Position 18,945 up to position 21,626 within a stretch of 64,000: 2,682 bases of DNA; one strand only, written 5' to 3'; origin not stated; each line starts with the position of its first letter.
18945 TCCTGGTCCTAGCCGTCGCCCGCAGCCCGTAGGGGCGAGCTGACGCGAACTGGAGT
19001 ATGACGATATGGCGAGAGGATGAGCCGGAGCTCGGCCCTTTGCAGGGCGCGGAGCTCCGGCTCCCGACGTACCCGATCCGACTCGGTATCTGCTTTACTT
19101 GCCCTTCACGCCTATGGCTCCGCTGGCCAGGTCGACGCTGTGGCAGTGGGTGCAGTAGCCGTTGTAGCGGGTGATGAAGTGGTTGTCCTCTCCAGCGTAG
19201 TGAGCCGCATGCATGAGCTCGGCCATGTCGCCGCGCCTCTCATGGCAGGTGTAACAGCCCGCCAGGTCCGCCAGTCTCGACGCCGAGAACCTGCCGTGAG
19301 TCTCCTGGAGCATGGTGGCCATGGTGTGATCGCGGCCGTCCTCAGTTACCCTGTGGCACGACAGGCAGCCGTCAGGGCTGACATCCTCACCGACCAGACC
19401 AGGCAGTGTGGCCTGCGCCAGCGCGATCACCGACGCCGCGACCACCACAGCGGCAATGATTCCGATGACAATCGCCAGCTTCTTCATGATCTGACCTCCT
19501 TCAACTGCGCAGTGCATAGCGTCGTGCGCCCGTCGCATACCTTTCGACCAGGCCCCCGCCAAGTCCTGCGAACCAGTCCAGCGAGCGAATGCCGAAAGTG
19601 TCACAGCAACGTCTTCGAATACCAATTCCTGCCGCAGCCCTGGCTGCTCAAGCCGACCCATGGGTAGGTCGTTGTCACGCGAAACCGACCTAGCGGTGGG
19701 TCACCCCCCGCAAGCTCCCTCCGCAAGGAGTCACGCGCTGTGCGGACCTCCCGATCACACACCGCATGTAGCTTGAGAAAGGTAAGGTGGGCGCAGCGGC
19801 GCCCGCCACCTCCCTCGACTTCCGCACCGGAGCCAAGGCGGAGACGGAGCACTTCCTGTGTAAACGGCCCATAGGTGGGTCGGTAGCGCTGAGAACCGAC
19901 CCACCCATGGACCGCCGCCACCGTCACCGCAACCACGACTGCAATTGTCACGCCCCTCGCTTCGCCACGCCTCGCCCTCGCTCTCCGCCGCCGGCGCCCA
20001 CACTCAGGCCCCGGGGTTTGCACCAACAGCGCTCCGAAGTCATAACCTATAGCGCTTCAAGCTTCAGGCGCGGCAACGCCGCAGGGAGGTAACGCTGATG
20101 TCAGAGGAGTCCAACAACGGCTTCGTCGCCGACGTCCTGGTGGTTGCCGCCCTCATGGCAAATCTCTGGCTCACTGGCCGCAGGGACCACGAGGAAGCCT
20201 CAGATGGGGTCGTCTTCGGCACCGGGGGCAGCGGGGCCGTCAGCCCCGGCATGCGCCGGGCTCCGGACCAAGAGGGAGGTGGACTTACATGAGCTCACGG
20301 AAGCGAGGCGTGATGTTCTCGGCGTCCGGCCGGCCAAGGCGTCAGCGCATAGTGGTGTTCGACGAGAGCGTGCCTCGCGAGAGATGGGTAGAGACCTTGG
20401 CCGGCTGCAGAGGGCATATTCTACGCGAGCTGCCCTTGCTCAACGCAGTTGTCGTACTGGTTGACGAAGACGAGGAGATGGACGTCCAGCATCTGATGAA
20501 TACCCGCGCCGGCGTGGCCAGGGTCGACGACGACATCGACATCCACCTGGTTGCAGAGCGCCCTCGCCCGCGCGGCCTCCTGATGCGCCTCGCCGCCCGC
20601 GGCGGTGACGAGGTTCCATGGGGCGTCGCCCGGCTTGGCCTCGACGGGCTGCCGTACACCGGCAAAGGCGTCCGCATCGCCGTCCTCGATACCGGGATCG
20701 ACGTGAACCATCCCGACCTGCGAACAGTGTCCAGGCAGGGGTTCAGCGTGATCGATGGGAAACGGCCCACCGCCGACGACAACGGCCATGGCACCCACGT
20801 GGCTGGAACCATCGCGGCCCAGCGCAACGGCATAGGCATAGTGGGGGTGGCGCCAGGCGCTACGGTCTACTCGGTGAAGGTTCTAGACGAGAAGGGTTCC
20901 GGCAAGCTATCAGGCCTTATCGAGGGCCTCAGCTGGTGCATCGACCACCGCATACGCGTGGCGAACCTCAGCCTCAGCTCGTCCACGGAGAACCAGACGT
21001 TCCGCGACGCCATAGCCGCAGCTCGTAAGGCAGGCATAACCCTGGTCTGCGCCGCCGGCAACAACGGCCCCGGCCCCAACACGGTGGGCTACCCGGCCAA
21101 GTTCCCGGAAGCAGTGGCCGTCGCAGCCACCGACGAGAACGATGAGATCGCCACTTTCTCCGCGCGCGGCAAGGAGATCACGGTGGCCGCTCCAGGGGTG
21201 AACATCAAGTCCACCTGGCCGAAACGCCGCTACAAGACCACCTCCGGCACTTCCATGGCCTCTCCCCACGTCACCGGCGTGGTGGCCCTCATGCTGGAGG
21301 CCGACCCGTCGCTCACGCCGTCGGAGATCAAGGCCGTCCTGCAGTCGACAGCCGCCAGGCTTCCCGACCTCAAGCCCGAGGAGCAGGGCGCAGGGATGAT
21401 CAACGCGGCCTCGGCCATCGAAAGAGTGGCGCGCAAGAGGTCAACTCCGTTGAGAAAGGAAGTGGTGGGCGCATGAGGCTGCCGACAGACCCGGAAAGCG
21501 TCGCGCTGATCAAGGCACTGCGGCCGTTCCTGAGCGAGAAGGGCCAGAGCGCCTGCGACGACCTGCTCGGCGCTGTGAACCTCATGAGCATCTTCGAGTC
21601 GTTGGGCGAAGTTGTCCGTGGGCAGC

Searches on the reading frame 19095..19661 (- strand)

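Call 37: search_protein_families(library=pfam, proteins=[window:19095-19661:-], max_evalue=0.00001)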
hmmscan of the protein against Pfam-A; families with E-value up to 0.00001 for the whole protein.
window:19095-19661:- (188 aa): 0 families

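Call 41: search_protein_families(library=pfam, proteins=[window:19095-19661:-], max_evalue=1)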
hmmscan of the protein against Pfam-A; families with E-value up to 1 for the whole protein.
window:19095-19661:- (188 aa): 7 families
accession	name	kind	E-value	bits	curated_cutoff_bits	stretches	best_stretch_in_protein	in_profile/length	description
PF14537.11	Cytochrom_c3_2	-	0.0013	19.6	25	1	98-176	8-66/79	Cytochrome c3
PF14522.11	Cytochrome_C7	-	0.0025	18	24.8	1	98-175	15-67/67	Cytochrome c7 and related cytochrome c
PF18967.5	PycTM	-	0.0032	18.3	27.2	1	62-121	8-72/107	Pycsar effector protein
PF09699.15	Paired_CXXCH_1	-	0.089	12.9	20.6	0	95-104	28-37/41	Doubled CXXCH motif (Paired_CXXCH_1)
PF23213.1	DUF7065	-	0.11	13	27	1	89-155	83-151/183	Domain of unknown function (DUF7065)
PF06573.16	Churchill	-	0.17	12.7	25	1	128-176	22-68/112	Churchill protein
PF03264.19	Cytochrom_NNT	-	0.46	10.6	24.1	0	70-113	14-53/174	NapC/NirT cytochrome c family, N-terminal region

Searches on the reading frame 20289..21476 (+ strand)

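Call 37: search_protein_families(library=pfam, proteins=[window:20289-21476:+], max_evalue=0.00001)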
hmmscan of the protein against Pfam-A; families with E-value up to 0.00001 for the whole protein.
window:20289-21476:+ (395 aa): 1 family
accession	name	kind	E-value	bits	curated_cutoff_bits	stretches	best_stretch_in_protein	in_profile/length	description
PF00082.27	Peptidase_S8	-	1.2e-67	228.7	21.8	1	125-369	1-288/288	Subtilase family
